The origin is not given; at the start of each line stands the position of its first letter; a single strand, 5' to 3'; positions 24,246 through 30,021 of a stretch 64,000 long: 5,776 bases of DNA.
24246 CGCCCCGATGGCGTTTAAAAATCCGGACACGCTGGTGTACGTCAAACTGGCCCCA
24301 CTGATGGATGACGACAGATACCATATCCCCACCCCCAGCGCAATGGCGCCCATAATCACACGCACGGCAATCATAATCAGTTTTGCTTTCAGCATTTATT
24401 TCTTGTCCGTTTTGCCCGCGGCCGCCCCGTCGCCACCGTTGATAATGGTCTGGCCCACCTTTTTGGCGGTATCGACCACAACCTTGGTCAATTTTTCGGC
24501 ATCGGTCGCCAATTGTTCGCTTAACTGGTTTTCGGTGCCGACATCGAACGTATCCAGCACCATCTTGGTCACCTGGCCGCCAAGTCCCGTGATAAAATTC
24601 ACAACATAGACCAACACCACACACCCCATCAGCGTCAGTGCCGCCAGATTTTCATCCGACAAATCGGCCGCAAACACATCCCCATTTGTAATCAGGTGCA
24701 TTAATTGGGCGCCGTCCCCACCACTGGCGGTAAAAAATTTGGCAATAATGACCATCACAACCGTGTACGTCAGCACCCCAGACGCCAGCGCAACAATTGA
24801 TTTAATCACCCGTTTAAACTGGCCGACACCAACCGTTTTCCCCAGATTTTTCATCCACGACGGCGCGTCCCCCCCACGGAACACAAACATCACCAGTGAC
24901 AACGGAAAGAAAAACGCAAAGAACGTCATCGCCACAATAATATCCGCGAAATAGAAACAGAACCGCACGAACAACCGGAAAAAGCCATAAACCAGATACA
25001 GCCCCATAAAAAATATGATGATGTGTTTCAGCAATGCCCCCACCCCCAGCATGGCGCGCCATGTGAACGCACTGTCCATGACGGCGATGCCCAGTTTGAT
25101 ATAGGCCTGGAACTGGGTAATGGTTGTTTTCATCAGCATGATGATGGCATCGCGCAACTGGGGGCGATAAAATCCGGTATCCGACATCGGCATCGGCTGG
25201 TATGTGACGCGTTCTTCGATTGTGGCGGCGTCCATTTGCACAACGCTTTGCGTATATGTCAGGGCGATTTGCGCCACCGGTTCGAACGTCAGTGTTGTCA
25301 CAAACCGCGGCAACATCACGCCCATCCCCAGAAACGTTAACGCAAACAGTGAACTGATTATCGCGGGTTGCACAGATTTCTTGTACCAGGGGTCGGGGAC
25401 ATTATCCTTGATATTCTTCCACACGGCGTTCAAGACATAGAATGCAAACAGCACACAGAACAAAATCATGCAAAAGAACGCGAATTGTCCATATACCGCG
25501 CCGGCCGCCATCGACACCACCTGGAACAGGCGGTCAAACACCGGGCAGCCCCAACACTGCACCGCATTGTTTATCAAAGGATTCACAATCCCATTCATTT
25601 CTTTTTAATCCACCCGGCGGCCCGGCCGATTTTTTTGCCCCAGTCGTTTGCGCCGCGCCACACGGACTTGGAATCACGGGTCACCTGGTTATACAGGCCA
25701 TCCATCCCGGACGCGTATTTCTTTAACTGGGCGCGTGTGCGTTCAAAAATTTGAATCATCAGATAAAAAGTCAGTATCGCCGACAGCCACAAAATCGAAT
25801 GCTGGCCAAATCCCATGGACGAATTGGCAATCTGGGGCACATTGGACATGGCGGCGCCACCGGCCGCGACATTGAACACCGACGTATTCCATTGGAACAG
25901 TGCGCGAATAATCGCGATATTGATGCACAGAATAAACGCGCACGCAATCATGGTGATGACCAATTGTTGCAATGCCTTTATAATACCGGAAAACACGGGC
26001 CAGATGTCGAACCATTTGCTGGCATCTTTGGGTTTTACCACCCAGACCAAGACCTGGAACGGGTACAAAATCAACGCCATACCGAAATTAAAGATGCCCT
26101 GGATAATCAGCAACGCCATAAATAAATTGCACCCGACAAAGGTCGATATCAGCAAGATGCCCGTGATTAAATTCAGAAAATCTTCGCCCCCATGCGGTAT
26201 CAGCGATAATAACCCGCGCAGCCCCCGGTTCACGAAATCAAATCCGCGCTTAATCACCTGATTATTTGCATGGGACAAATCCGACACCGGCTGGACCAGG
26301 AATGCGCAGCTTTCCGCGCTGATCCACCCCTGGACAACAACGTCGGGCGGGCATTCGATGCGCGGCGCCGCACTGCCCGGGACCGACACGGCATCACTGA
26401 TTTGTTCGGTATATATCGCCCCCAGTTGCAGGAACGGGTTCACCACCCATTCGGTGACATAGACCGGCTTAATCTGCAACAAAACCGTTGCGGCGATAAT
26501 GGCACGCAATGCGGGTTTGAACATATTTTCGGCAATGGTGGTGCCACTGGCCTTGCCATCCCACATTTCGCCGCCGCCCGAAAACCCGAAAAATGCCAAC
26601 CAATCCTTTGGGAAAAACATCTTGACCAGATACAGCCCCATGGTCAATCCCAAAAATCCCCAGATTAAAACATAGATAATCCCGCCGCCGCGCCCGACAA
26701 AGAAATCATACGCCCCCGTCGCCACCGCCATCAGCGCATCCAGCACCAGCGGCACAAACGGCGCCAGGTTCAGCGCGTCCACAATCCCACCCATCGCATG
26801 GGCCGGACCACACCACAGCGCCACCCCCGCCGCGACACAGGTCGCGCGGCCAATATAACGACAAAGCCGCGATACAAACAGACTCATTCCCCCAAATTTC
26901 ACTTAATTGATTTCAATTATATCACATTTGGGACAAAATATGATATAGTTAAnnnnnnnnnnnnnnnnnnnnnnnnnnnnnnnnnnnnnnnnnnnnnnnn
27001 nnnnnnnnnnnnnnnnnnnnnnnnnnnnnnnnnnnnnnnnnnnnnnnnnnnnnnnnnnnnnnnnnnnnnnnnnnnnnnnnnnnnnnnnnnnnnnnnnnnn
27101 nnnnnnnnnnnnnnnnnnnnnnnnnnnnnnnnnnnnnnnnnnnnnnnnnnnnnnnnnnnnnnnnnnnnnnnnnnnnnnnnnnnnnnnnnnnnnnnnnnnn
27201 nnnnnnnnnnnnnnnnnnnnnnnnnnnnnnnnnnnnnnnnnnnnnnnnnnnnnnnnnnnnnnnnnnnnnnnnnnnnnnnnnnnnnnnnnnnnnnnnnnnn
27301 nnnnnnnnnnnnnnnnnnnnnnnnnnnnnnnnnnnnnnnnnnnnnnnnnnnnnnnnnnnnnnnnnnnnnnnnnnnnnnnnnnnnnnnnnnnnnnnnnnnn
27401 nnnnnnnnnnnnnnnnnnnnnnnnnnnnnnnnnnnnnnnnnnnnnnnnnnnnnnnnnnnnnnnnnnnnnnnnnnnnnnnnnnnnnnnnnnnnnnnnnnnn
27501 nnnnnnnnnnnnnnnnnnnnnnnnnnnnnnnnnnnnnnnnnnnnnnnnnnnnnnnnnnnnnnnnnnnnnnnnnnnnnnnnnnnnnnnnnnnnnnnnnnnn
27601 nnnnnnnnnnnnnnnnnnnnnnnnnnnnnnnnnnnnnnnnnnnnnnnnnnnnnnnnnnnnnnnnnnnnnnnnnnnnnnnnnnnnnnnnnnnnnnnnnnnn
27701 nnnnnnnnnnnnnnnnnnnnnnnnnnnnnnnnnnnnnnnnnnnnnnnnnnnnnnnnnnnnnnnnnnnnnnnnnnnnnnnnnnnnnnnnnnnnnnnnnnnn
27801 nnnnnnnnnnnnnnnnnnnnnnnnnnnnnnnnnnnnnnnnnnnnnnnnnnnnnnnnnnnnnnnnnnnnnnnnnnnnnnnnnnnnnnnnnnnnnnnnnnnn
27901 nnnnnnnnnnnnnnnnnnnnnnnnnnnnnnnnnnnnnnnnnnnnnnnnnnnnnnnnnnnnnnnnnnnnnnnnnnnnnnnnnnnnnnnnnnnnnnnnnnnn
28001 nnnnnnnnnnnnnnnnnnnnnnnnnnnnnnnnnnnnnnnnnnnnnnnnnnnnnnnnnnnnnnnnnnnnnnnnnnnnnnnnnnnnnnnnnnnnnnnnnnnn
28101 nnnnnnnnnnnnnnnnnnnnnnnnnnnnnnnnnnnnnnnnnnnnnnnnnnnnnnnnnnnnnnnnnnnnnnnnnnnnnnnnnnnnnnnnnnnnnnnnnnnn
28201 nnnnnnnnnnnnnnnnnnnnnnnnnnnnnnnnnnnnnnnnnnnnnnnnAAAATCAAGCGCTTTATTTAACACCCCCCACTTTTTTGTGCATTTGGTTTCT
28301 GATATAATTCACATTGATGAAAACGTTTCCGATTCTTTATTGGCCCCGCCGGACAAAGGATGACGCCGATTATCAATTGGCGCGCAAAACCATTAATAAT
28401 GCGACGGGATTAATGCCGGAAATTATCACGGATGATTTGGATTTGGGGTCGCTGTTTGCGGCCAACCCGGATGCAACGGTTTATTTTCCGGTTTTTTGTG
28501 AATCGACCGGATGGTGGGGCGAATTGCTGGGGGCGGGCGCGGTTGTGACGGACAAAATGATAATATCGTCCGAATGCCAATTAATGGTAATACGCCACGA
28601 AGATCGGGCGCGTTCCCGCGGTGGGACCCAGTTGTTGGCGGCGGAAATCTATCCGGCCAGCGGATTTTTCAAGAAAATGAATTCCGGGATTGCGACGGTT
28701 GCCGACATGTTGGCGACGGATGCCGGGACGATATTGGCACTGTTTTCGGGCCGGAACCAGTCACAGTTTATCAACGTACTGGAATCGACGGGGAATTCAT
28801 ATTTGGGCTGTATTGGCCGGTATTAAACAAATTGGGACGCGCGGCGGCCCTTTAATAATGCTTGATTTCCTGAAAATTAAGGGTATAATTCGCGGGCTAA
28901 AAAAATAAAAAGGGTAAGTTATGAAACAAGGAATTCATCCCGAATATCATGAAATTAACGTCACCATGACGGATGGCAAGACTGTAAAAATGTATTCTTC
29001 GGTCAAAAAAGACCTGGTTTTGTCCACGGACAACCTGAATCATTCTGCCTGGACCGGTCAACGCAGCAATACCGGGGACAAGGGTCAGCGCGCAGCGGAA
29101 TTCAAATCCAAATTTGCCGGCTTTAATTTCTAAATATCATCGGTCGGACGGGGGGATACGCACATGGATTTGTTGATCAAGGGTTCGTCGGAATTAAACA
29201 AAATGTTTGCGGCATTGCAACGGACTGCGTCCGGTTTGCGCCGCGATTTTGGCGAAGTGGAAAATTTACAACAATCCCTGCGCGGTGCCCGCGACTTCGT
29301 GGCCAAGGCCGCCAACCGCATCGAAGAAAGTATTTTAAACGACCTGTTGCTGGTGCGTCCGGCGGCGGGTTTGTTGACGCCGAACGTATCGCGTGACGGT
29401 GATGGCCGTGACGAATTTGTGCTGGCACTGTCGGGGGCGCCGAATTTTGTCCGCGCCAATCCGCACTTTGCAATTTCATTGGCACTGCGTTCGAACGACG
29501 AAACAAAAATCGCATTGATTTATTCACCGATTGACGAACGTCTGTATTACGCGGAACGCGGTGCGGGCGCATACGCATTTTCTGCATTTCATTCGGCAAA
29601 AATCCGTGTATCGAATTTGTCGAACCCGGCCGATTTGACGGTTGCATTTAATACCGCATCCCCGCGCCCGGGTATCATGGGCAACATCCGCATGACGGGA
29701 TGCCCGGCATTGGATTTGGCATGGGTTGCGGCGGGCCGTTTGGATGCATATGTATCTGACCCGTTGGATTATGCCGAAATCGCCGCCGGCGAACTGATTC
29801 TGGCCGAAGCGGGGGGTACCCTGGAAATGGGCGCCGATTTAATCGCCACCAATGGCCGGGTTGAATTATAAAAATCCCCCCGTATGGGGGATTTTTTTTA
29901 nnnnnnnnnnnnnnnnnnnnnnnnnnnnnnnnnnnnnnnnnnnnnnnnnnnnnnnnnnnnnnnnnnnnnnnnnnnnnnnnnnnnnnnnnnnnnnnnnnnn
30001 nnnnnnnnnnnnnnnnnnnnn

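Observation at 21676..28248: Five tandem paralogous polytopic membrane proteins (M1-M5), TrbL/VirB6-like in size and topology but with no secretion ATPases nearby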

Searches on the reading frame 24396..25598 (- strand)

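Call 3: search_protein_families(library=pfam, proteins=[window:24396-25598:-], max_evalue=10)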
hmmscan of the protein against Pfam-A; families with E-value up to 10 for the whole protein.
window:24396-25598:- (400 aa): 1 family
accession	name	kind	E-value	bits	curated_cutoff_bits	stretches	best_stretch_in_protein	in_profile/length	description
PF02535.28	Zip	-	0.0037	17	35.1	1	224-337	14-95/323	ZIP Zinc transporter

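Call 4: search_protein_families(library=ncbifam, proteins=[window:24396-25598:-], max_evalue=10)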
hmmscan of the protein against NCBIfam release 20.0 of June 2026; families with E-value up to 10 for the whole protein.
window:24396-25598:- (400 aa): 2 families
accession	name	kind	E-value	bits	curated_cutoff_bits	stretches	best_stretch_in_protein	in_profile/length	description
TIGR03629.1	uS13_arch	equivalog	0.015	15.6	175.55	1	325-397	15-87/144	30S ribosomal protein S13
NF003140.0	PRK04053.1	equivalog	0.062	13.4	159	1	325-396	22-93/157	30S ribosomal protein S13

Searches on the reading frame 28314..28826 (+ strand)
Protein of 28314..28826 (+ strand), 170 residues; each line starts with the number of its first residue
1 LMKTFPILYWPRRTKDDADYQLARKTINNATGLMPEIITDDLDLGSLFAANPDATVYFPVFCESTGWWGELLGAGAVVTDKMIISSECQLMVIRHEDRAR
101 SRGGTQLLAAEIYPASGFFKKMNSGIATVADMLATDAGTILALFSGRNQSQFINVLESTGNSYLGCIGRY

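Call 8: search_protein_families(library=pfam, proteins=[window:28314-28826:+], max_evalue=0.00001)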
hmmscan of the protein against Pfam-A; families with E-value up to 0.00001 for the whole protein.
window:28314-28826:+ (170 aa): 0 families

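Call 28: search_protein_families(library=pfam, proteins=[window:28314-28826:+], max_evalue=1)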
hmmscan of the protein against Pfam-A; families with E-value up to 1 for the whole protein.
window:28314-28826:+ (170 aa): 0 families

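Call 90: search_solved_structures(query=window:28314-28826:+, max_evalue=10)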
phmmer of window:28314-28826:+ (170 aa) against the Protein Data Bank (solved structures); distinct sequences matched with E-value up to 10: 0.

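Call 91: search_protein_families(library=ncbifam, proteins=[window:28314-28826:+], max_evalue=0.1)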
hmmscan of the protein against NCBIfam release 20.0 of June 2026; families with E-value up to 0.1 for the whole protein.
window:28314-28826:+ (170 aa): 0 families

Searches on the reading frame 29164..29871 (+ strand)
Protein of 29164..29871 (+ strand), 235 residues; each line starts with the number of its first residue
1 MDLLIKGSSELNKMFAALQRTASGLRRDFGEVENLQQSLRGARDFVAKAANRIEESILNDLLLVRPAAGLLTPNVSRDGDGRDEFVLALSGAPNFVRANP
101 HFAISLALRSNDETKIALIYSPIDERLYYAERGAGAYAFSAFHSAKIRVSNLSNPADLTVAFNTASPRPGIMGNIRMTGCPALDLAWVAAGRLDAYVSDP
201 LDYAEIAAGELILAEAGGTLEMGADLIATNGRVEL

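Call 8: search_protein_families(library=pfam, proteins=[window:29164-29871:+], max_evalue=0.00001)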
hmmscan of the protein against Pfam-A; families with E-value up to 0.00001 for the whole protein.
window:29164-29871:+ (235 aa): 1 family
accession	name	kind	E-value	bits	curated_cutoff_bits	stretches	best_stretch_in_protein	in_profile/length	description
PF00459.30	Inositol_P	-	1.2e-23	84.4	27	1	17-220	11-235/271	Inositol monophosphatase family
